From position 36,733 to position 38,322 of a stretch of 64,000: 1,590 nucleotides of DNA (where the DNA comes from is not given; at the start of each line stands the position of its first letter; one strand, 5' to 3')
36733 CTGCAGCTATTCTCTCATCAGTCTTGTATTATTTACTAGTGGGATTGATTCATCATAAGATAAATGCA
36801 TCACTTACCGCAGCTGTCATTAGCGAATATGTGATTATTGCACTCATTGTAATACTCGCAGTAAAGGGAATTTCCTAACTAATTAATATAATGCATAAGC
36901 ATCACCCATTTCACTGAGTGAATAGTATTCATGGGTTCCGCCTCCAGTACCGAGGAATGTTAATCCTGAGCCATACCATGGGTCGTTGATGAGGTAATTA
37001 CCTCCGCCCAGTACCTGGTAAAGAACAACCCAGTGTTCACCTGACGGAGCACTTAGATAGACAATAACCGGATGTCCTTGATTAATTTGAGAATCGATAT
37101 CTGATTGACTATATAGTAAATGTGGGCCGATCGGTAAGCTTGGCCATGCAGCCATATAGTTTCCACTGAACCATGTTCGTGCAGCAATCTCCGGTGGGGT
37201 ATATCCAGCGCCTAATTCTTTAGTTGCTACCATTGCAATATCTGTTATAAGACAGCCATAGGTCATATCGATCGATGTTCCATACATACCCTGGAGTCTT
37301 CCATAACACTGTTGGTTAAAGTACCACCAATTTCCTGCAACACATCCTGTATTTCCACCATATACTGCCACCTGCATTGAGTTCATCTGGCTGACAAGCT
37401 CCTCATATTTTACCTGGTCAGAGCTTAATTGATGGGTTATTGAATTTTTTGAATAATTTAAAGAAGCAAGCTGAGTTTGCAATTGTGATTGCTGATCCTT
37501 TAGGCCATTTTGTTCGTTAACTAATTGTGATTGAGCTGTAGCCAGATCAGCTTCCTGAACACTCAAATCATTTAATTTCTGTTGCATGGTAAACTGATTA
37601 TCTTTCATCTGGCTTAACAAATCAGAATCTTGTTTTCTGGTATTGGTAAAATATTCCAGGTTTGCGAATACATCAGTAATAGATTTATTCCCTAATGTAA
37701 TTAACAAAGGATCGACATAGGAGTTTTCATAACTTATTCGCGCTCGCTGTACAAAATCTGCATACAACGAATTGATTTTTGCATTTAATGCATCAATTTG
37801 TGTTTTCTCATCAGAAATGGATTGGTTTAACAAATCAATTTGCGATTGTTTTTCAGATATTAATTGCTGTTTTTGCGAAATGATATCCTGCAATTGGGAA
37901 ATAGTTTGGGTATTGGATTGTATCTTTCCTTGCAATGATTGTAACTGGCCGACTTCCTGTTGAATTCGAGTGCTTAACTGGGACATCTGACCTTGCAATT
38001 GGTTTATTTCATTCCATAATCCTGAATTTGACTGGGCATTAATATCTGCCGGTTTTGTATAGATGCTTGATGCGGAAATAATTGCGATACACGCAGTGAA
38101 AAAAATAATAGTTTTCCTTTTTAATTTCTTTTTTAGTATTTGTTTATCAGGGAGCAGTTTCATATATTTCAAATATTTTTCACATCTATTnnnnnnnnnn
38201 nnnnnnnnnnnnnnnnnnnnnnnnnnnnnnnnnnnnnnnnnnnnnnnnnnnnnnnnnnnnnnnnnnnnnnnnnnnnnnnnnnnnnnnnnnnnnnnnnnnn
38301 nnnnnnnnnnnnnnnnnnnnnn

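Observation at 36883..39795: FtsEX is paired with a coiled-coil protein carrying a papain/C39-like cysteine peptidase domain instead of the usual CHAP or M23 domain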

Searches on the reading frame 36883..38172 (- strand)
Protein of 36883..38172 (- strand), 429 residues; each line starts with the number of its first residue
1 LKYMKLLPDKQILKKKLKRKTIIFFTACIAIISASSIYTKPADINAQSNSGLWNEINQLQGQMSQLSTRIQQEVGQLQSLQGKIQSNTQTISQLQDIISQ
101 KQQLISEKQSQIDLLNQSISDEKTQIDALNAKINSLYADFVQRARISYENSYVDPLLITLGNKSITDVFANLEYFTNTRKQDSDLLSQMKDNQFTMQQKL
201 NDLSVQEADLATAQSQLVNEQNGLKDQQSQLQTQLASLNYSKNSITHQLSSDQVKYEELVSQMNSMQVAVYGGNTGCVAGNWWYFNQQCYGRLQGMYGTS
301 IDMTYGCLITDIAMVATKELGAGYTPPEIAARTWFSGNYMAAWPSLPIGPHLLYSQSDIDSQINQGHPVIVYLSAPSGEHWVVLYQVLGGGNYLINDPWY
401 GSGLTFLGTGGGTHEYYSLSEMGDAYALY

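Call 3: search_protein_families(library=pfam, proteins=[window:36883-38172:-], max_evalue=1)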
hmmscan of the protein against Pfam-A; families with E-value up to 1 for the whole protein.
window:36883-38172:- (429 aa): 28 families (the best 25 are shown)
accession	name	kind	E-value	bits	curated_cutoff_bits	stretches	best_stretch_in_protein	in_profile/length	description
PF14662.11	KASH_CCD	-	3.2e-05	24.4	43.3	1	49-136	97-184/191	Coiled-coil region of CCDC155 or KASH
PF06818.20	Fez1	-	0.0016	19.4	34.4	2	55-140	11-96/199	Fez1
PF13851.11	GAS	-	0.002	18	32.3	1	45-144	41-140/200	Growth-arrest specific micro-tubule binding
PF10186.14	ATG14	-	0.0028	17.3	33.2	1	57-139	29-112/347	Vacuolar sorting 38 and autophagy-related subunit 14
PF06785.16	UPF0242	-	0.0041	17.6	33.5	1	57-136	100-183/194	Uncharacterised protein family (UPF0242) N-terminus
PF08614.16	ATG16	-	0.0062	17.2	33.7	1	53-135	87-169/200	Autophagy protein 16 (ATG16)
PF15619.11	Lebercilin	-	0.0067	16.4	34.3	1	54-140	67-154/193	Ciliary protein causing Leber congenital amaurosis disease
PF13870.11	CCDC113_CCDC96_CC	-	0.0082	16.3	31.6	1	49-137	51-139/177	CCDC113/CCDC96, coiled-coil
PF05859.17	Mis12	-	0.014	15.6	25.7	1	54-138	112-197/231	Mis12 protein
PF24568.1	CC_PcsB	-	0.015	15.6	27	1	126-199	1-75/75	Peptidoglycan hydrolase PcsB, coiled-coil domain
PF05791.16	Bacillus_HBL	-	0.021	15.1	29.1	1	43-121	94-176/177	Bacillus haemolytic enterotoxin (HBL)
PF05266.19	DUF724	-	0.028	14.7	38.4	2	55-138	103-179/188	Protein of unknown function (DUF724)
PF11932.13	DUF3450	-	0.028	14.2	32.6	2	183-267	22-106/241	Protein of unknown function (DUF3450)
PF08702.15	Fib_alpha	-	0.036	14.7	29.9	1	41-103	67-130/143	Fibrinogen alpha/beta chain family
PF12385.14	Peptidase_C70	-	0.037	14.4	19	1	350-401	75-126/141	Papain-like cysteine protease AvrRpt2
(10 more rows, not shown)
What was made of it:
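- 37360..38031 (-): Coiled-coil hairpin (residues 48-271), the presumed FtsX-binding and signal-transmitting module. Weak Pfam CC_PcsB match at 126-199 (E 0.015; call 3).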

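Call 4: search_protein_families(library=ncbifam, proteins=[window:36883-38172:-], max_evalue=1)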
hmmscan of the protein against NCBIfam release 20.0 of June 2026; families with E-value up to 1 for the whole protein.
window:36883-38172:- (429 aa): 30 families (the best 25 are shown)
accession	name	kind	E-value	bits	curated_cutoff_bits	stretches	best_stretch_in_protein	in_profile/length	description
TIGR02169.1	SMC_prok_A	equivalog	1.9e-09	35.8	729.4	1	52-268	701-911/1165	chromosome segregation protein SMC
TIGR02168.1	SMC_prok_B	equivalog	1.1e-07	30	567.35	1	52-267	230-441/1181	chromosome segregation protein SMC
TIGR04523.1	Mplasa_alph_rch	subfamily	1.5e-07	29.8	270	2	47-136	211-300/745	helix-rich protein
NF038350.1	taxis_HmpF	equivalog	2.3e-07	29.6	200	2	53-136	465-548/553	pilus motility taxis protein HmpF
NF045487.1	ASRP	equivalog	4e-07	29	300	2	55-136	157-237/593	archaea-specific SMC-related protein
NF047368.1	collar_FlbB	equivalog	2.9e-06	27.2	110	2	61-136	60-135/193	periplasmic-type flagellar collar protein FlbB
NF052320.1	Cbp1_fam_LP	subfamily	2.3e-05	24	90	1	37-139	63-166/286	Cbp1 family collagen-binding glycoprotein adhesin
NF041035.1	Rad50_Halo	equivalog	7.1e-05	21.4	1000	2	41-141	301-401/883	DNA double-strand break repair ATPase Rad50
NF002572.0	PRK02224.1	equivalog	8.1e-05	21.1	1087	1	42-237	302-437/888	DNA double-strand break repair ATPase Rad50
NF045780.1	TrlF_fam_ATP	equivalog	0.00023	20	350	1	68-265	463-658/944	TrlF family AAA-like ATPase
NF047516.1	LA_3659_fam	equivalog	0.00044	19.9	36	1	62-144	69-154/221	LA_3659 family protein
NF047514.1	SpiroCoCo_N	equivalog_domain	0.00044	19.9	75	1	62-144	69-154/221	SpiroCoCo family coiled-coil protein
NF006543.0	PRK09039.1-2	equivalog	0.002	18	305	1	55-133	90-168/350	peptidoglycan -binding protein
TIGR02894.1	DNA_bind_RsfA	subfamily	0.0021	18.3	126.45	1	191-266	77-151/161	RsfA family transcriptional regulator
NF033885.1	conj_TraP_IncI1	equivalog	0.0023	17.7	135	1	47-125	64-143/217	conjugal transfer protein TraP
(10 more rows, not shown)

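Call 6: search_solved_structures(query=window:36883-38172:-, max_evalue=10)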
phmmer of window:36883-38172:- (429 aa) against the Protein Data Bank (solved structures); distinct sequences matched with E-value up to 10: 12.
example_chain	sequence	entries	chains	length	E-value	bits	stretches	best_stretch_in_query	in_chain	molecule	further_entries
8i3e_A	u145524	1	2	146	0.0031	19.9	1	49-141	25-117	ELKS/Rab6-interacting/CAST family member 1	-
8qox_B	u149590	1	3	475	0.01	18.2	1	41-136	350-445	Conserved membrane protein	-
6gaj_A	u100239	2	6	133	0.28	13.5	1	51-140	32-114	Outer capsid protein sigma-1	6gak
7d9n_A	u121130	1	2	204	0.98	11.7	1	186-257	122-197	Lamin-A/C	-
5npv_B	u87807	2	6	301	0.99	11.7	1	48-136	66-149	Autophagy-related protein 16-1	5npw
6snz_A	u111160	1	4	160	1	11.7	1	186-250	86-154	Prelamin-A/C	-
6gao_A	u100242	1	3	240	1.3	11.3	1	51-171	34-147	Outer capsid protein sigma-1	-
5xg2_A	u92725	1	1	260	1.9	10.7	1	54-133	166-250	Chromosome partition protein Smc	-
6jlb_A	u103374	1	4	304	2.1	10.6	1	172-261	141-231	Lamin A/C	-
5fiy_A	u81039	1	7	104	2.7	10.2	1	77-131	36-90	PRKC APOPTOSIS WT1 REGULATOR PROTEIN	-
9hbk_D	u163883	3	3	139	3.6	9.8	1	122-171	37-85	Protein OPG185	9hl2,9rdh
4gkw_A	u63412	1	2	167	6.3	9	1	45-142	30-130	Spindle assembly abnormal protein 6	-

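Call 12: find_encoding_contigs(protein=window:36883-38172:-, flank=8000)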
Protein window:36883-38172:- (429 aa): no gene with exactly this product is on record in the collection.

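Call 15: find_encoding_contigs(protein=window:36883-38163:-, flank=8000)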
Protein window:36883-38163:- (426 aa): no gene with exactly this product is on record in the collection.

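Call 19: predict_structure(protein=window:36883-38172:-)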
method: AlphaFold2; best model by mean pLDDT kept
length: 429 residues; sequences in the alignment: 1
mean_pLDDT: 59.6   pTM: 0.46
mean pLDDT of the five models: 59.6, 59.6, 58.8, 57.9, 57.7
residues with pLDDT >= 90: 129; 70-90: 60; 50-70: 28; < 50: 212
segments of 3 or more residues with pLDDT < 50: 1-47, 155-157, 159-161, 271-429
pLDDT, mean of each block of 10 residues (from residue 1): 37 41 33 28 41 81 87 91 95 97 97 96 95 89 72 50 62 77 90 94 96 96 97 95 92 85 67 33 29 32 26 24 30 25 25 37 42 34 32 29 25 28 26
secondary structure, 60 per line:
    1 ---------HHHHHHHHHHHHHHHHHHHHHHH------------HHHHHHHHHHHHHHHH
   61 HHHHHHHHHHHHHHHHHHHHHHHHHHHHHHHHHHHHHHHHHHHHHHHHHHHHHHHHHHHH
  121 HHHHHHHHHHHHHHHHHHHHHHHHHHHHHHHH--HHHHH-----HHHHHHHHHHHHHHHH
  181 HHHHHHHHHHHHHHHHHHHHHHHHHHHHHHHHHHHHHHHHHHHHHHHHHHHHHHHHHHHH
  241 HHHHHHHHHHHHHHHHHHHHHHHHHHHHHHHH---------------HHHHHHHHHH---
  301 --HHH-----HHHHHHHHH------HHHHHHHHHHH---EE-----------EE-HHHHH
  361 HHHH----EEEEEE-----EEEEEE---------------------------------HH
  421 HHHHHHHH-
elements in order: H10-32 H45-152 H155-159 H165-272 H288-297 H311-319 H326-336 H356-364 E369-374 E380-385 H419-428
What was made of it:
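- Tried and rejected: Single-sequence AlphaFold left the head unmodelled, with pLDDT below 50 (call 19).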

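Call 26: search_protein_families(library=pfam, alignment_id=A2, max_evalue=0.001)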
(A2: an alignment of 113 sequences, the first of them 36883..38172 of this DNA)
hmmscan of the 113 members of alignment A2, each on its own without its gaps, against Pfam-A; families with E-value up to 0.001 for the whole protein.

A. member 1, window:36883-38172:- (429 aa): 1 family
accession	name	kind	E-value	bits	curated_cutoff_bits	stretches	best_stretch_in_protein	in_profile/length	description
PF14662.11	KASH_CCD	-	3.2e-05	24.4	43.3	1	49-136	97-184/191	Coiled-coil region of CCDC155 or KASH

B. families by the number of members that match (of 113 scanned): 55 families (the first 25 are shown)
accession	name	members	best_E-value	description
PF13529.12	Peptidase_C39_2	96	5.7e-35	Peptidase_C39 like family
PF03412.21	Peptidase_C39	47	5e-15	Peptidase C39 family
PF24568.1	CC_PcsB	18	1.2e-08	Peptidoglycan hydrolase PcsB, coiled-coil domain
PF08614.16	ATG16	10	4.4e-07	Autophagy protein 16 (ATG16)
PF01476.26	LysM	9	2.5e-25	LysM domain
PF23473.1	LysM3_LYK4_5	8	4e-12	LYK4/5 LysM3 domain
PF12385.14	Peptidase_C70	6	1.6e-14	Papain-like cysteine protease AvrRpt2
PF11932.13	DUF3450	6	1.4e-06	Protein of unknown function (DUF3450)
PF23446.1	LysM1_NFP_LYK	5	2.2e-08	NFP/LYK LysM1 domain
PF23577.1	LysM_RLK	5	3.8e-08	LysM domain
PF00038.26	Filament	5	0.00035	Intermediate filament protein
PF14399.12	BtrH_N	4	4.5e-05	Butirosin biosynthesis protein H, N-terminal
PF08239.17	SH3_3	3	2.3e-10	Bacterial SH3 domain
PF14932.11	HAUS-augmin3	3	1.7e-05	HAUS augmin-like complex subunit 3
PF14662.11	KASH_CCD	3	2.3e-05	Coiled-coil region of CCDC155 or KASH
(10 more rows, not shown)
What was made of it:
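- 37360..38031 (-): 18/113 relatives match CC_PcsB (call 26).
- On FtsEX-coupled coiled-coil cell-wall hydrolases/activators (PcsB, CwlO, RipC, EnvC class): 18/113 relatives match (best 1.2e-8; call 26).
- Closest known: PcsB of Streptococcus pneumoniae. Same: Pfam CC_PcsB matches relatives and, weakly, the window protein (calls 3, 26).
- LysM (9), SH3_3 (3) and GH25 (2) fusions occur in the family (call 26). 47/113 homologues also match PF03412 Peptidase_C39 (call 26). The same head is fused to LysM, SH3_3 and GH25 in relatives (call 26).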

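Call 30: find_related_loci(query=A3, collection=genome_contigs, flank=6000)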
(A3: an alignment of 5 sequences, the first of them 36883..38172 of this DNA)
Query A3 (429 aa) in genome_contigs; peptide patterns used: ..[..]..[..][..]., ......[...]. (x = any residue, [..] = any of these).
72 stretches matched a pattern; 4 encode a relative of the query (tblastn E <= 1e-3); 4 distinct loci.
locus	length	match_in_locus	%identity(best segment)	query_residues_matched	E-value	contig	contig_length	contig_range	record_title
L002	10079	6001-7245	42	17-428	3e-103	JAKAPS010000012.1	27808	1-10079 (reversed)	MAG: bacterium isolate YF1.bin83 NODE_1739_length_27808_cov_5.898811, whole genome shotgun sequence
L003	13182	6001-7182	41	23-428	4e-94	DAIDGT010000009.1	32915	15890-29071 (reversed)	MAG TPA_asm: bacterium isolate clean329 NODE_9_length_32915_cov_4.330501, whole genome shotgun sequence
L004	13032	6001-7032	40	63-423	1e-79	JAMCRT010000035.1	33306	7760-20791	MAG: Patescibacteria group bacterium isolate FK_Sedi_A_Bin.248 NODE_2585_length_33306_cov_5.05565, whole genome shotgun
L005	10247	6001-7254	39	1-428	5e-80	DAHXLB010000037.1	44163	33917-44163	MAG TPA_asm: bacterium isolate clean1586 k141_273287, whole genome shotgun sequence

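Call 35: find_homologous_proteins(query=A2, max_evalue=1e-10)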
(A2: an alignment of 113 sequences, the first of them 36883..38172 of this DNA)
Query A2 (113 sequences) (429 aa, profile of the alignment): 42 proteins with E <= 1e-10 among 6953 candidates.
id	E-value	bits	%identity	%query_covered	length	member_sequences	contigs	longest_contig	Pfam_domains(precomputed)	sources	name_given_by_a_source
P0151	1.3e-123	431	29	70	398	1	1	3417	PF13529.14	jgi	jgi:peptidoglycan hydrolase CwlO-like protein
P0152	4.5e-122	426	27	81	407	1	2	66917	PF13529.14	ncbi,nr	ncbi:C39 family peptidase [Candidatus Roizmanbacteria bacterium]|nr:C39 family peptidase [Candidatus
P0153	9.6e-118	412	26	93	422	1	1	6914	PF13529.14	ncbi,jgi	jgi:peptidoglycan hydrolase CwlO-like protein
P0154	9.7e-112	392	25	72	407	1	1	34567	PF13529.14,PF03412.22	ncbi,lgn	-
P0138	1.6e-108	382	27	84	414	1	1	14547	PF13529.14,PF03412.22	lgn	-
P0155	1.8e-104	368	23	85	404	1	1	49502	PF13529.14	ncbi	-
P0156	4.0e-104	367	37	22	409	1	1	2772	PF13529.14,PF03412.22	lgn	-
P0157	4.5e-103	364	27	92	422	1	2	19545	PF13529.14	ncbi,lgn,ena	-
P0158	1.9e-102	361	27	76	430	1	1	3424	PF13529.14,PF03412.22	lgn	-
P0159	2.8e-99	351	26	91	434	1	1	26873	PF13529.14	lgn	-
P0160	1.6e-93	332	26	68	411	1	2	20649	PF13529.14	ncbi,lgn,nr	ncbi:MAG: C39 family peptidase [Patescibacteria group bacterium]|nr:C39 family peptidase [Patescibac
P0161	2.0e-86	309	47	96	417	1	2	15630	PF08614.17,PF24161.2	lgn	-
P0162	3.0e-86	308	100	99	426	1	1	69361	PF24161.2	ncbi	-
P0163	3.9e-85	304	58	99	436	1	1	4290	PF14662.12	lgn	-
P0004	3.2e-84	301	43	97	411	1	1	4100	-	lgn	-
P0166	6.1e-82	294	26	81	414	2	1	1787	PF13529.14,PF03412.22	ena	-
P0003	9.7e-81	290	42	95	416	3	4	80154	-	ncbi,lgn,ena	-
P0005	8.5e-79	284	42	96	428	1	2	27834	PF06818.21,PF17675.7,PF19220.7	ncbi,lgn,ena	-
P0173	2.4e-60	223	38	28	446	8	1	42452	PF23446.2,PF01476.27,PF13529.14,PF23462.2,PF23473.2,PF23577.2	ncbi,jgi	jgi:LysM repeat protein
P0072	1.3e-37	148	31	22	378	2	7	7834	PF12385.15,PF01476.27,PF13529.14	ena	-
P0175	1.8e-33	134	32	24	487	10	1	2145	PF01183.27,PF13529.14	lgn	-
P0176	1.6e-28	118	25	38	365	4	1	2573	PF05257.23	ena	-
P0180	7.5e-20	89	22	55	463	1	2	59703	PF00877.26,PF24568.2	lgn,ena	-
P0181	7.8e-20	89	20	45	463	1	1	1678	PF00877.26,PF24568.2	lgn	-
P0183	5.5e-16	77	44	8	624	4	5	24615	PF12385.15,PF13529.14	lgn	-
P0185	2.4e-15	75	24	57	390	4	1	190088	PF05257.23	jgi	jgi:peptidoglycan hydrolase CwlO-like protein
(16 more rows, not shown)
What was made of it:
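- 36883..38172 (-): Coiled-coil C39-like cysteine peptidase gene (429 aa from TTG at 38172; 426 aa from ATG at 38163; stop at 36883-36885). The public record P0162 is 100% identical and 426 aa (call 35).
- Closest known: CwlO. Same: JGI labels relatives 'peptidoglycan hydrolase CwlO-like protein' (call 35).
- Checked: A public record of this same protein (P0162, 100% identical) is 426 aa (call 35).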

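Call 36: find_encoding_contigs(protein=P0162, flank=5000, max_places=3)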
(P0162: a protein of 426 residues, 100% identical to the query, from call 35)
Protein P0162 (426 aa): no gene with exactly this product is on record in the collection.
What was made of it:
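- Tried and rejected: The exact-sequence contig look-up failed for the window protein, for its 426-aa form and for P0162 (calls 12, 15, 36).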

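Call 37: find_encoding_contigs(protein=P0152, flank=5000, max_places=3)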
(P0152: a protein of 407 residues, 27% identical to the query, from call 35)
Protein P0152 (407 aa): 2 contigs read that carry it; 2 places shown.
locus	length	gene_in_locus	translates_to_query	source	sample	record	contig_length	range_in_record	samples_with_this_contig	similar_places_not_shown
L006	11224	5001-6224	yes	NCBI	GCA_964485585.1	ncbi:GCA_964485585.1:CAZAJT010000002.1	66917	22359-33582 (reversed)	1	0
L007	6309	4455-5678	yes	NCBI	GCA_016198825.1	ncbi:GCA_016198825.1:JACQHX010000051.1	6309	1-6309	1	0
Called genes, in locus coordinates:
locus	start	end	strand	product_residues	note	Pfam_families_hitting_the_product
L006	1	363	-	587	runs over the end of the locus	PF01807:Zn_ribbon_DnaG, PF08275:DNAG_N, PF01751:Toprim, PF13362:Toprim_3 (weak), PF13662:Toprim_4, PF13155:Toprim_2, PF10410:DnaB_bind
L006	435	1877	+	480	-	PF13399:LytR_C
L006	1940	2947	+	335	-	PF03462:PCRF, PF00472:RF-1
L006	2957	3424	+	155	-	-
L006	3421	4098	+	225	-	PF20720:nSTAND3 (weak), PF00005:ABC_tran, PF01637:ATPase_2 (faint), PF02463:SMC_N (faint), PF13304:AAA_21 (faint)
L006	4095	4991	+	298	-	PF18075:FtsX_ECD, PF02687:FtsX (weak)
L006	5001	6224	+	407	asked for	PF13529:Peptidase_C39_2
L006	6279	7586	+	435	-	PF00932:LTD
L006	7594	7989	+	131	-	PF04892:VanZ-LLP1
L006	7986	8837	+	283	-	PF00188:CAP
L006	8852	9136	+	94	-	-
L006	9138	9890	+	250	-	PF00483:NTP_transferase, PF12804:NTP_transf_3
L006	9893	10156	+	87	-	-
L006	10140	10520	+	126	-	-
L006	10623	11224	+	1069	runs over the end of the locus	PF04563:RNA_pol_Rpb2_1, PF04561:RNA_pol_Rpb2_2, PF04565:RNA_pol_Rpb2_3, PF10385:RNA_pol_Rpb2_45, PF00562:RNA_pol_Rpb2_6, PF04560:RNA_pol_Rpb2_7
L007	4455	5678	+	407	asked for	PF13529:Peptidase_C39_2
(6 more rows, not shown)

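Call 38: find_encoding_contigs(protein=P0155, flank=5000, max_places=3)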
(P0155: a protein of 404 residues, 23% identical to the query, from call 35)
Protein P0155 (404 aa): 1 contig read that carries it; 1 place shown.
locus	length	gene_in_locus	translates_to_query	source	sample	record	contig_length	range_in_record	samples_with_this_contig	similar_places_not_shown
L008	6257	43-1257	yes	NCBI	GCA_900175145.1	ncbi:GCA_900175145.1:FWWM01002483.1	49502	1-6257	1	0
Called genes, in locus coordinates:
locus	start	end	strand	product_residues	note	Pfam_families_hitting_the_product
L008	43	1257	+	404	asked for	PF13529:Peptidase_C39_2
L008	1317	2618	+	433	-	PF00932:LTD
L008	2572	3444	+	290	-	PF00188:CAP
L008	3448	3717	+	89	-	-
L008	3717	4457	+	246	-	PF00483:NTP_transferase, PF12804:NTP_transf_3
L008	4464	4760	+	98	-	-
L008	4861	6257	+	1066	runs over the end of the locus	PF04563:RNA_pol_Rpb2_1, PF04561:RNA_pol_Rpb2_2, PF04565:RNA_pol_Rpb2_3, PF10385:RNA_pol_Rpb2_45, PF00562:RNA_pol_Rpb2_6, PF04560:RNA_pol_Rpb2_7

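Call 39: predict_structure(alignment_id=A2)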
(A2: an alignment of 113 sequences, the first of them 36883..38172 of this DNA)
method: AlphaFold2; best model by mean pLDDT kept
length: 429 residues; sequences in the alignment: 113
mean_pLDDT: 80.3   pTM: 0.53
mean pLDDT of the five models: 80.3, 76.0, 75.3, 74.5, 72.7
residues with pLDDT >= 90: 109; 70-90: 238; 50-70: 57; < 50: 25
segments of 3 or more residues with pLDDT < 50: 1-4, 33-45, 272-275, 410-412
pLDDT, mean of each block of 10 residues (from residue 1): 49 53 55 47 54 77 79 85 85 82 83 85 89 92 90 78 83 88 91 88 86 85 85 87 86 78 69 60 86 74 84 92 86 71 74 95 96 88 95 93 84 73 91
secondary structure, 60 per line:
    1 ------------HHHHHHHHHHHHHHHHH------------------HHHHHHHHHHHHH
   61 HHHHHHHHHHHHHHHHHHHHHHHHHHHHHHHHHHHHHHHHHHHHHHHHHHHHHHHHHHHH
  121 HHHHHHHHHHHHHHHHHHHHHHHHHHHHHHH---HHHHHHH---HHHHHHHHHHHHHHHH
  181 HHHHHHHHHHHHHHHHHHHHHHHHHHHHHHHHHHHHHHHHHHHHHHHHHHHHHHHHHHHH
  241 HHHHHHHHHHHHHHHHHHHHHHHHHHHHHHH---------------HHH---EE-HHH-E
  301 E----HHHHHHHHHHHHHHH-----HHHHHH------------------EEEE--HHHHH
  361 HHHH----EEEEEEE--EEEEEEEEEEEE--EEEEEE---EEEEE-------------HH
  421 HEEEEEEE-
elements in order: H13-29 H48-151 H155-161 H165-271 H306-320 H326-331 E350-353 H356-364 E369-375 E378-389 E392-397 E401-405 E422-428
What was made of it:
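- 38032..38121 (-): N-terminal signal peptide or membrane anchor (residues about 18-47: KRK, a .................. hydrophobic stretch, then ...INAQ). AlphaFold puts a helix at 13-29 followed by a disordered stretch (call 39).
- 37360..38031 (-): AlphaFold helices 48-151 and 165-271, pLDDT about 80-90 (calls 19, 39).
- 37252..37254 (-): Cys307 codon, the predicted catalytic nucleophile (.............). It sits at the N-terminus of helix 306-320 in the model (call 39).
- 37033..37035 (-): His380 codon, the predicted catalytic base (GEHWVV). It lies near the start of strand 378-389 (call 39).
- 36982..36984 (-): Asp397 codon, the predicted third triad residue (INDPW). It lies at the end of strand 392-397 (call 39).
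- On FtsEX-coupled coiled-coil cell-wall hydrolases/activators (PcsB, CwlO, RipC, EnvC class): AlphaFold helices at 48-151 and 165-271 have pLDDT about 80-97 (calls 19, 39).
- On Pfam PF13529 Peptidase_C39_2: The secondary-structure order fits: helix 306-320 starting at G306/C307, then strands 378-389 and 392-397 (call 39).
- Checked: The 429-aa protein has two long helices (48-151 and 165-271; calls 19, 39) and a C-terminal domain at about 277-429.
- AlphaFold gives a long antiparallel helical hairpin (calls 19, 39). Cys sits at a helix N-terminus, with His and Asp on successive strands (call 39).
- Tried and rejected: The MSA run fixed this (call 39).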
